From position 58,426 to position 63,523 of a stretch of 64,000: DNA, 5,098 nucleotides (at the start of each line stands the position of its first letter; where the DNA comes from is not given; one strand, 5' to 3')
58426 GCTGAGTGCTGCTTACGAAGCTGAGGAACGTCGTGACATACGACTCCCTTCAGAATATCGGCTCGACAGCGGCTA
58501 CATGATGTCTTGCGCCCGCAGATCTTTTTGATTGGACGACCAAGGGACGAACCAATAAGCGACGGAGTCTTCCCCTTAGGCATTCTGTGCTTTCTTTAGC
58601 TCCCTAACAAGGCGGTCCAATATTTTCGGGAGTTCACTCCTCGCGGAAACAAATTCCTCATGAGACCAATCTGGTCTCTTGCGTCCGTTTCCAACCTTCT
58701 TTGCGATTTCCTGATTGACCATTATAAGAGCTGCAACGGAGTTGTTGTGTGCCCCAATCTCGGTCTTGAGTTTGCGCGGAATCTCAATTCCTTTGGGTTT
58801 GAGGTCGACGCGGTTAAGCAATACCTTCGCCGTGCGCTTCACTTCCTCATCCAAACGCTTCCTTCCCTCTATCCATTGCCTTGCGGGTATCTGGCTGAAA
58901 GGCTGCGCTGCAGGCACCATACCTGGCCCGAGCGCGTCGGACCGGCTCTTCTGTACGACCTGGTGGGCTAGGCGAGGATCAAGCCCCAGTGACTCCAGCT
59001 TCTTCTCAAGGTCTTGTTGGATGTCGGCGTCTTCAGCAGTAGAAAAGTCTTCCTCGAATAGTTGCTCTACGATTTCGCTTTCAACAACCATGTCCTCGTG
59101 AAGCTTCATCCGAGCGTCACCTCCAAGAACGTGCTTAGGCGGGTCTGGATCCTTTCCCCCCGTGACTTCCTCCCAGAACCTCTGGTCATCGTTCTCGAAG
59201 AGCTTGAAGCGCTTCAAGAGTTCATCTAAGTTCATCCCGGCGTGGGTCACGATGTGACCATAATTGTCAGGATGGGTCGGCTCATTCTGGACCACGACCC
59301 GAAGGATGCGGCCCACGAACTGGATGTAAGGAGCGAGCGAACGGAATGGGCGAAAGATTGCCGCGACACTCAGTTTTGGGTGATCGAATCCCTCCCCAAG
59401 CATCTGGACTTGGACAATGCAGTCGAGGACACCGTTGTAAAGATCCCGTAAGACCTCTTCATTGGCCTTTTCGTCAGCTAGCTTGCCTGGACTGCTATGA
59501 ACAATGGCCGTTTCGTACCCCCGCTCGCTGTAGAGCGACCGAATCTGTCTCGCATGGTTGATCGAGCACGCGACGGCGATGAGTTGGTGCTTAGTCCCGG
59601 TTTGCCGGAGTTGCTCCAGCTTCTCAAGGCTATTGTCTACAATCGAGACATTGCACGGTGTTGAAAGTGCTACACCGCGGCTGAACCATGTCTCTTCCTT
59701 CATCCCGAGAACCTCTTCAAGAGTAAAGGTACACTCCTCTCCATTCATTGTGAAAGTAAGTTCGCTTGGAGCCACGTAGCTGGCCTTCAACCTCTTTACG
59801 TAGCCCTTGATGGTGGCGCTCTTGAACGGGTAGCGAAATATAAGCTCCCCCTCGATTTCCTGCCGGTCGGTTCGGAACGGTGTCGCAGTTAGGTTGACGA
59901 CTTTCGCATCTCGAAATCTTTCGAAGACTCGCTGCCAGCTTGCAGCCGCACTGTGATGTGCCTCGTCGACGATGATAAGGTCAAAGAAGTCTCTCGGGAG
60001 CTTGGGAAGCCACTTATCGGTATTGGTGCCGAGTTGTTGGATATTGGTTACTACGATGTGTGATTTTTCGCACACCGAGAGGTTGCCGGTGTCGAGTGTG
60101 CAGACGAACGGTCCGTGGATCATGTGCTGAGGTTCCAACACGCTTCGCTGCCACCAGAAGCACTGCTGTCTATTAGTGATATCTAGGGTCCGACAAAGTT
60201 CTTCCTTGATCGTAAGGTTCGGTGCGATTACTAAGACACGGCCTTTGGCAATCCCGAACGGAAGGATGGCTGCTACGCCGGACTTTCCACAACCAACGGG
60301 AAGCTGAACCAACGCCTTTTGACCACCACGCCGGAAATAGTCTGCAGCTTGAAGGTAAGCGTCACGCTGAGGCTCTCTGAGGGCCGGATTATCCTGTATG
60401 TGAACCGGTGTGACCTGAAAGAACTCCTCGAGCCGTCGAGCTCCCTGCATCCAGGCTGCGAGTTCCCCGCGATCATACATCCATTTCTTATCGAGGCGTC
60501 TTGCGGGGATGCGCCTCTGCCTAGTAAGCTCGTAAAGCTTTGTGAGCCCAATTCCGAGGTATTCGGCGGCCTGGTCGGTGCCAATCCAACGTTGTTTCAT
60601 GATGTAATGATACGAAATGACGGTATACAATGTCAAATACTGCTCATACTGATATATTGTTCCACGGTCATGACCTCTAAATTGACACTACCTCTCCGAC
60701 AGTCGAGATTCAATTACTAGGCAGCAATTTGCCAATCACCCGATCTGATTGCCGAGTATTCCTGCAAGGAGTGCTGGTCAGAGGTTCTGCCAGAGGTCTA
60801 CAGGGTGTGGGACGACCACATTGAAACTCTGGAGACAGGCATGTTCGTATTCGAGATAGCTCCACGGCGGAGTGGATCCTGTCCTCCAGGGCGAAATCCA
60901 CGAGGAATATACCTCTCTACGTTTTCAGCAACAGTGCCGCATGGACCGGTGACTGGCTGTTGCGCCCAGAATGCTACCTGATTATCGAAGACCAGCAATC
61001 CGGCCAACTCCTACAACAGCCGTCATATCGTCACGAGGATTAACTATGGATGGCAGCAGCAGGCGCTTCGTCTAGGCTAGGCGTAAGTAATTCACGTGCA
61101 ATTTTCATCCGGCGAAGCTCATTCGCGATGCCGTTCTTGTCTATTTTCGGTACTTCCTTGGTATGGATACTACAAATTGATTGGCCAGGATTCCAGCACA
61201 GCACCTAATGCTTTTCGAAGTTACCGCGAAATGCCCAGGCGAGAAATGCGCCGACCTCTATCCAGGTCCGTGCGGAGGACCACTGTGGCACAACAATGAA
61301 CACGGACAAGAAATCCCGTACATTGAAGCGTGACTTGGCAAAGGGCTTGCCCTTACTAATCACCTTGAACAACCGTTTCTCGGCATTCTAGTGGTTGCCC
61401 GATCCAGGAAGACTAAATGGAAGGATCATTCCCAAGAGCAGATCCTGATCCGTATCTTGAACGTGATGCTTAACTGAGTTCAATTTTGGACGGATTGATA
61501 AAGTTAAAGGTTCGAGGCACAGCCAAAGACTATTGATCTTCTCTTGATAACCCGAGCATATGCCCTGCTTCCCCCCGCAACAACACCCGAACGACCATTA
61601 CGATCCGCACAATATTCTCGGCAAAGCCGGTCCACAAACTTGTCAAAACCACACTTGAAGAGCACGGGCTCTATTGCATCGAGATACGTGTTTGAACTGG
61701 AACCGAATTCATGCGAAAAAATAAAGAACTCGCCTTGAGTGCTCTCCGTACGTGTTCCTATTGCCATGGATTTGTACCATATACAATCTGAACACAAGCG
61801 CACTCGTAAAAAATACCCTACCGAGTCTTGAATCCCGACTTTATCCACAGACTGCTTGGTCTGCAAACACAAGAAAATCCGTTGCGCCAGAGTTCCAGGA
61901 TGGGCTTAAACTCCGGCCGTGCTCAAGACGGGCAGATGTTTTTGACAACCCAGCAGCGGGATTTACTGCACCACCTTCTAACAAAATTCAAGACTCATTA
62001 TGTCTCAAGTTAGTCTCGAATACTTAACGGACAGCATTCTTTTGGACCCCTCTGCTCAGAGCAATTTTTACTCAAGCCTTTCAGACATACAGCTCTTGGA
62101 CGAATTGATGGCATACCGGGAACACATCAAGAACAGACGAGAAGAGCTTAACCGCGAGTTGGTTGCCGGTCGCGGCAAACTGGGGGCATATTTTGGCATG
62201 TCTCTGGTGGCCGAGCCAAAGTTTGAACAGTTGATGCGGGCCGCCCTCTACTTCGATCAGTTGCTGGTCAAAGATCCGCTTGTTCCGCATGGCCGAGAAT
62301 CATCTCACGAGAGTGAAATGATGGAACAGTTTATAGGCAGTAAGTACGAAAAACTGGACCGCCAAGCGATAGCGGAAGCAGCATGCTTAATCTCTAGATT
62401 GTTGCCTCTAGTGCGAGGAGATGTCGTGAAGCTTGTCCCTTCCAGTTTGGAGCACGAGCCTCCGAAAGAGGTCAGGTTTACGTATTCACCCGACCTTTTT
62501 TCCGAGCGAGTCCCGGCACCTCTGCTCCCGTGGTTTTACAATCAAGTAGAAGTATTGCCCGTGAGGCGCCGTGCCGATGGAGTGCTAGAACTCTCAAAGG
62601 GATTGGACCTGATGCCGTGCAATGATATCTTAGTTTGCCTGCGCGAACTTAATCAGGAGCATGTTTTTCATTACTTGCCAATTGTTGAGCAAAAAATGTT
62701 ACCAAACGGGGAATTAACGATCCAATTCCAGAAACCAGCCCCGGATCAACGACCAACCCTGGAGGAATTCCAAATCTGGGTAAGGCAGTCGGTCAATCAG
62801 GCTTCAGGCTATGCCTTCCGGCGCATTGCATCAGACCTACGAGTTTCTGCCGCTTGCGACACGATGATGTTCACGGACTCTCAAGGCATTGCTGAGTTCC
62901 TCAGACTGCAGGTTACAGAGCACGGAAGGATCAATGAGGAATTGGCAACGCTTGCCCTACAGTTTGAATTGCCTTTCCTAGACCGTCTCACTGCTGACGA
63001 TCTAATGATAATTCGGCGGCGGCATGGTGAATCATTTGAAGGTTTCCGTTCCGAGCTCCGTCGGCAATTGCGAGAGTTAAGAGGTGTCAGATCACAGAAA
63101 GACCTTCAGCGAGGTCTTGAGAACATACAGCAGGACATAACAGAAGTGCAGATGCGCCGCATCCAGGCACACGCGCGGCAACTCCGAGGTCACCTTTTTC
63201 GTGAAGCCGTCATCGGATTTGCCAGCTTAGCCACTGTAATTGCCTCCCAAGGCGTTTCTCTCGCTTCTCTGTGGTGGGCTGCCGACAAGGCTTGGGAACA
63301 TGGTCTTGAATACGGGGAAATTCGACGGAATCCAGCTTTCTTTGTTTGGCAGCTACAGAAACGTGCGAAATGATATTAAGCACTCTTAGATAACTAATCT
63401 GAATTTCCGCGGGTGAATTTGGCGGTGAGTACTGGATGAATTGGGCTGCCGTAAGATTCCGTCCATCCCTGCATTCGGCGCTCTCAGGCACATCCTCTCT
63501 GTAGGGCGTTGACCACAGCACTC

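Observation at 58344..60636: HTH-fused SF2 helicase coupled to a tiny zinc-ribbon protein: candidate uncharacterised defence or mobile-element module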

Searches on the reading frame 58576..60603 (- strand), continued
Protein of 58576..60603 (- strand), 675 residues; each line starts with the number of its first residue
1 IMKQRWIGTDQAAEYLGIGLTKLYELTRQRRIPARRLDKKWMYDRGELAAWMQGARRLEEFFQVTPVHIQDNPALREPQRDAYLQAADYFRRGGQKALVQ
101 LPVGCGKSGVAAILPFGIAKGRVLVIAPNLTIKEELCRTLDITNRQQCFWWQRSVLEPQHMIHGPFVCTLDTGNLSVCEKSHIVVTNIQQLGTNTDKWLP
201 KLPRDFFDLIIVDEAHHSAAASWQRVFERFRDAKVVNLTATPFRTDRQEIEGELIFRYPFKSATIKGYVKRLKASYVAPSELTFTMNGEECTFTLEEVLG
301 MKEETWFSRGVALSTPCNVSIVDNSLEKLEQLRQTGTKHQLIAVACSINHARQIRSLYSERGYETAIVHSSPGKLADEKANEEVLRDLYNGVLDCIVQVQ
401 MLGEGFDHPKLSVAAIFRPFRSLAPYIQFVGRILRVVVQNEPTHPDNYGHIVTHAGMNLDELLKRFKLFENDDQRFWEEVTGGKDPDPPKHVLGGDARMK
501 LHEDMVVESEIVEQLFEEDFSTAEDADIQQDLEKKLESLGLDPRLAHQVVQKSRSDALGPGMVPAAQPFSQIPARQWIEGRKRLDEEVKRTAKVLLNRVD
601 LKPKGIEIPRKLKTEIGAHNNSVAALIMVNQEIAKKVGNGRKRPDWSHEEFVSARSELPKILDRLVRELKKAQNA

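Call 79: search_protein_families(library=pfam, proteins=[L088:2-1177:+, L090:1377-1811:-, L076:12089-12331:+, L073:12065-12301:+, L073:12416-13000:+], max_evalue=0.01)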
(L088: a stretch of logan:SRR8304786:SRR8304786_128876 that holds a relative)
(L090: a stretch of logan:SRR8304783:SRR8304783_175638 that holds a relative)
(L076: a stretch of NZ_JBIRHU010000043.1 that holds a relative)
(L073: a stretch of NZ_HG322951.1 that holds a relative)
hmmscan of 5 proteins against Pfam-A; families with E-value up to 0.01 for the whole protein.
L088:2-1177:+ (391 aa): 2 families
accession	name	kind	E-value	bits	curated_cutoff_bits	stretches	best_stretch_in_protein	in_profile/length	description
PF02371.22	Transposase_20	-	1.7e-22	80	21.3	1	241-315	2-76/87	Transposase IS116/IS110/IS902 family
PF01548.23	DEDD_Tnp_IS110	-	2.6e-18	66.7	29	1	27-173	1-151/155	Transposase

L090:1377-1811:- (144 aa): 0 families

L076:12089-12331:+ (80 aa): 0 families

L073:12065-12301:+ (78 aa): 0 families

L073:12416-13000:+ (194 aa): 0 families

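Call 84: find_related_loci(query=A2, collection=viral_contigs, flank=10000)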
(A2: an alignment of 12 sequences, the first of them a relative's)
Query A2 (658 aa) in viral_contigs; peptide patterns used: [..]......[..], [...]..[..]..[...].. (x = any residue, [..] = any of these).
600 stretches matched a pattern (row limit reached: there are more); 577 encode a relative of the query (tblastn E <= 1e-3); the best 80 are kept; 80 distinct loci.
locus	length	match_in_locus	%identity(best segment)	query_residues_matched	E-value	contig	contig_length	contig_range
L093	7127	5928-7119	53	59-456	2e-117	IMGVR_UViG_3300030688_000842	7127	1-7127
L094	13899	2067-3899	35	60-649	2e-99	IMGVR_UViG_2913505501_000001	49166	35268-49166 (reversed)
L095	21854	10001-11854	33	59-655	4e-95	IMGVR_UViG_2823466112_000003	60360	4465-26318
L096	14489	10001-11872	32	52-655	2e-93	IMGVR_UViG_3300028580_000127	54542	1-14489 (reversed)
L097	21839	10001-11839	32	60-655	1e-91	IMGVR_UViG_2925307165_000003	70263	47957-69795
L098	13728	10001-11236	37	61-463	4e-89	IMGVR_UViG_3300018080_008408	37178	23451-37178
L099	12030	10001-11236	38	60-463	5e-89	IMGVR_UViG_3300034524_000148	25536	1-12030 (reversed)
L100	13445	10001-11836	32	62-656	2e-89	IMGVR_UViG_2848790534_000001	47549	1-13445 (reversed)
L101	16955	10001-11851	31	61-655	4e-87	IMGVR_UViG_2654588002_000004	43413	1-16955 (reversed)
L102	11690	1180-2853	33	61-601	1e-85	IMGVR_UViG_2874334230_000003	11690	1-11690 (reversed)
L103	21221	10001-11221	35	61-463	2e-77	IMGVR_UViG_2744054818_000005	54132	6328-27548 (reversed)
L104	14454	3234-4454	33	61-463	8e-75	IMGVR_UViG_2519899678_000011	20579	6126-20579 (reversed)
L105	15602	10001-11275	33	62-468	2e-73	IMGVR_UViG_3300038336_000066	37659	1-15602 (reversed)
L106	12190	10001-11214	37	60-457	1e-42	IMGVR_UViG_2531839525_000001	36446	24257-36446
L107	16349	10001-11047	28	72-458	3e-33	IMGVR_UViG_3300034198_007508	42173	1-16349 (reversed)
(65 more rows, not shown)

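Call 88: search_protein_families(library=pfam, alignment_id=A6, max_evalue=0.0001)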
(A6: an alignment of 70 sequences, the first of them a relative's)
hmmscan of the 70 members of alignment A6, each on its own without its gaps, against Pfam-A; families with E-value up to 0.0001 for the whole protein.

A. member 1, L094:1-594:+ (198 aa): 1 family
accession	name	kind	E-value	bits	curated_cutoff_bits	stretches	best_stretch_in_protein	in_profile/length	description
PF13338.12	AbiEi_4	-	1.7e-05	25.3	25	1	6-51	2-47/49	Transcriptional regulator, AbiEi antitoxin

B. families by the number of members that match (of 70 scanned): 51 families (the first 25 are shown)
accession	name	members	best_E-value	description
PF01381.28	HTH_3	8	4.7e-25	Helix-turn-helix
PF12844.13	HTH_19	7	3.2e-16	Helix-turn-helix domain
PF13560.12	HTH_31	6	9.5e-13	Helix-turn-helix domain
PF00239.26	Resolvase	5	5e-47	Resolvase, N terminal domain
PF00589.27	Phage_integrase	5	1.3e-39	Phage integrase family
PF13443.12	HTH_26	5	2.1e-08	Cro/C1-type HTH DNA-binding domain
PF06114.19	Peptidase_M78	3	7.7e-14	IrrE N-terminal-like domain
PF00717.28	Peptidase_S24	2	6.9e-27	Peptidase S24-like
PF07508.19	Recombinase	2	2.3e-15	Recombinase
PF14659.12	Phage_int_SAM_3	2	2.4e-10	Phage integrase, N-terminal SAM-like domain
PF13408.12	Zn_ribbon_recom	2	6e-10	Recombinase zinc beta ribbon domain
PF07455.17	Psu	1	3.2e-88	Phage polarity suppression protein (Psu)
PF22871.2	AimR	1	1.7e-45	AimR transcriptional regulator-like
PF08843.17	AbiEii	1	9.2e-38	Nucleotidyl transferase AbiEii toxin, Type IV TA system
PF01507.26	PAPS_reduct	1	6.7e-37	Phosphoadenosine phosphosulfate reductase domain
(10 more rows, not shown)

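Call 89: search_protein_representatives(protein=window:58576-60600:-)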
Query: 674 residues. Proteins with E-value up to 0.001 (for the whole library): 16279; up to 1e-10: 3593; up to 1e-30: 266. The best 150 are listed.
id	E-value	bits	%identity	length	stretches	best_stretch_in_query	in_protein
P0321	1.5e-250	849.5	58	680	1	4-672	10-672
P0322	3.5e-153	527.8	50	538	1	138-672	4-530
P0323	8.6e-145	500.1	56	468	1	57-489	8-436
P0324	6.3e-136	470.8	44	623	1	60-668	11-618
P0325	1.4e-135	469.6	41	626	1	55-670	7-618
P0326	1.9e-133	462.6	42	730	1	45-671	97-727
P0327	3.7e-131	455.0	40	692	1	44-670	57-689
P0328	1.3e-126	440.0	42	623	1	67-669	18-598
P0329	1.5e-124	433.2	52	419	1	265-671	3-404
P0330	2.0e-121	422.8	41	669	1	66-668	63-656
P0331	2.7e-121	422.4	48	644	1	61-483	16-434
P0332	1.4e-117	410.2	52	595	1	57-475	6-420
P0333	4.4e-115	401.9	40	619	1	57-662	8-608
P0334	1.2e-113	397.2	38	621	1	54-665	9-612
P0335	1.2e-107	377.3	40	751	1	59-668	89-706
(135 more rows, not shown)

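Call 91: search_protein_families(library=pfam, alignment_id=A7, max_evalue=0.001)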
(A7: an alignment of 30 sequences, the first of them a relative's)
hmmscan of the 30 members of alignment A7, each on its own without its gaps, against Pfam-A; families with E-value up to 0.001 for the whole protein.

A. member 1, P0355 (794 aa): 2 families
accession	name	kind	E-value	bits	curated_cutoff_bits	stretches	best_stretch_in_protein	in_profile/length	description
PF04851.21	ResIII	-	8.4e-25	88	22.5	1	209-379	3-164/164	Type III restriction enzyme, res subunit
PF00271.37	Helicase_C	-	3.6e-09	37.3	23.5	1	479-572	16-109/110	Helicase conserved C-terminal domain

B. families by the number of members that match (of 30 scanned): 11 families
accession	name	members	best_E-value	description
PF04851.21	ResIII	30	8.4e-25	Type III restriction enzyme, res subunit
PF00271.37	Helicase_C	27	2.2e-14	Helicase conserved C-terminal domain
PF00270.35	DEAD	21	2.9e-11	DEAD/DEAH box helicase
PF18766.7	SWI2_SNF2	12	5e-08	SWI2/SNF2 ATPase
PF01844.29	HNH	6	4.3e-10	HNH endonuclease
PF14279.12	HNH_5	5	2e-09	HNH endonuclease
PF00376.29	MerR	2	3.6e-09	MerR family regulatory protein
PF13411.12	MerR_1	2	4.3e-07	MerR HTH family regulatory protein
PF12728.13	HTH_17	2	1.6e-06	Helix-turn-helix domain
PF00176.29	SNF2-rel_dom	2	0.00026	SNF2-related domain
PF13395.12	HNH_4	1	0.00061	HNH endonuclease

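Call 104: search_dna_similar(query=L081:8829-9089:+, collection=plasmids, mode=protein, max_evalue=0.001, max_rows=20)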
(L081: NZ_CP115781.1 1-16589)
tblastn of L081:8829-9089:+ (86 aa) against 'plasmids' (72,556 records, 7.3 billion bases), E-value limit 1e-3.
Records with a match: 8; places in all: 8; records where one place covers at least 80% of the query: 8.
Best place of each record, by identity: >=99% 1; <60% 7.
By first word of the organism name: Rhizobium 3; Aminobacter 3; Paracoccus 1; Skermanella 1.
By predicted mobility (MOB-suite, as given by PLSDB): conjugative 4; non-mobilizable 4.
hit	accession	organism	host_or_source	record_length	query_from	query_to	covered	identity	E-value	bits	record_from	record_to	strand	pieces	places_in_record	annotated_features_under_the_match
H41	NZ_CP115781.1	Paracoccus aerodenitrificans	cell culture,sediment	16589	1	86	100%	100.0%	9e-50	173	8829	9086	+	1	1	DEAD/DEAH box helicase family protein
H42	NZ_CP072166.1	Rhizobium sp. B21/90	Himalayan blackberry,cell culture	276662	4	80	90%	35.1%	2e-7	54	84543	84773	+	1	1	DEAD/DEAH box helicase family protein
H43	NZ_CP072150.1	Rhizobium sp. K1/93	Himalayan blackberry,cell culture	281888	4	80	90%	35.1%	2e-7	54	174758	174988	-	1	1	DEAD/DEAH box helicase family protein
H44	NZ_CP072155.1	Rhizobium sp. K15/93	Himalayan blackberry,cell culture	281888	4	80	90%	35.1%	2e-7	54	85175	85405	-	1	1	DEAD/DEAH box helicase family protein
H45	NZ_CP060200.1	Aminobacter sp. MDW-2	cell culture,soil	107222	2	85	98%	30.2%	2e-6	50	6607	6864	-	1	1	DEAD/DEAH box helicase family protein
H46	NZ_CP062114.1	Aminobacter sp. SR38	bacterial pure culture,soil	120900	2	85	98%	30.2%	2e-6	50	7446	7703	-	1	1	DEAD/DEAH box helicase family protein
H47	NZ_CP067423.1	Skermanella sp. TT6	Homo sapiens,single cell,skin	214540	2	85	98%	30.2%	2e-6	50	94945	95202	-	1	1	DEAD/DEAH box helicase family protein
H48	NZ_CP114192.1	Aminobacter sp. NyZ550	-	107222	2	79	91%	30.8%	1e-6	51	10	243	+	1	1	none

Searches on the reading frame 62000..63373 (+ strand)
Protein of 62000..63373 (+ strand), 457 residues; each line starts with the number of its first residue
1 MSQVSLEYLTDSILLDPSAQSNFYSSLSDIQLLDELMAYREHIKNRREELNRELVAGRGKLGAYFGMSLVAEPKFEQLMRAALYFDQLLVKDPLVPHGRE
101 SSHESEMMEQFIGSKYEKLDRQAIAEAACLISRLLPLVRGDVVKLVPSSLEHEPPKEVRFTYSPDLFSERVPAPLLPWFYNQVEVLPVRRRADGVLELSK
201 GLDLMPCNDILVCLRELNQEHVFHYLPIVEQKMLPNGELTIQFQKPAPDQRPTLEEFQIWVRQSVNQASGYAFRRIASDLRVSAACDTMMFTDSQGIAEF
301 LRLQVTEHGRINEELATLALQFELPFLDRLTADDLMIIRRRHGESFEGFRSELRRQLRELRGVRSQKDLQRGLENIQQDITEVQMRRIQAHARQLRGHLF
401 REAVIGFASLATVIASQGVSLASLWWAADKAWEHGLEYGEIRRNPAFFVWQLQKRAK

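Call 3: search_protein_families(library=pfam, proteins=[window:62000-63373:+], max_evalue=0.1)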
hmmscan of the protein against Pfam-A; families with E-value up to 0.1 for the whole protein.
window:62000-63373:+ (457 aa): 1 family
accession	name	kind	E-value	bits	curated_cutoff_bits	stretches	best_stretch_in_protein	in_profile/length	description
PF25683.1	URGCP_GTPase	-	0.027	13.7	55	0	338-387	7-56/396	URGCP-like GTPase domain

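Call 4: search_protein_families(library=padloc, proteins=[window:62000-63373:+], max_evalue=0.1)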
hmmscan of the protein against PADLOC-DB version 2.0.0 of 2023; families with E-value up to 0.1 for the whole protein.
window:62000-63373:+ (457 aa): 0 families

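Call 5: search_protein_families(library=ncbifam, proteins=[window:62000-63373:+], max_evalue=0.1)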
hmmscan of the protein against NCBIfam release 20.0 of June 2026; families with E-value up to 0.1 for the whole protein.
window:62000-63373:+ (457 aa): 0 families

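Call 73: search_protein_families(library=phrogs, proteins=[window:62000-63373:+], max_evalue=0.01)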
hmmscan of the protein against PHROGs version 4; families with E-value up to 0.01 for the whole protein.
window:62000-63373:+ (457 aa): 0 families
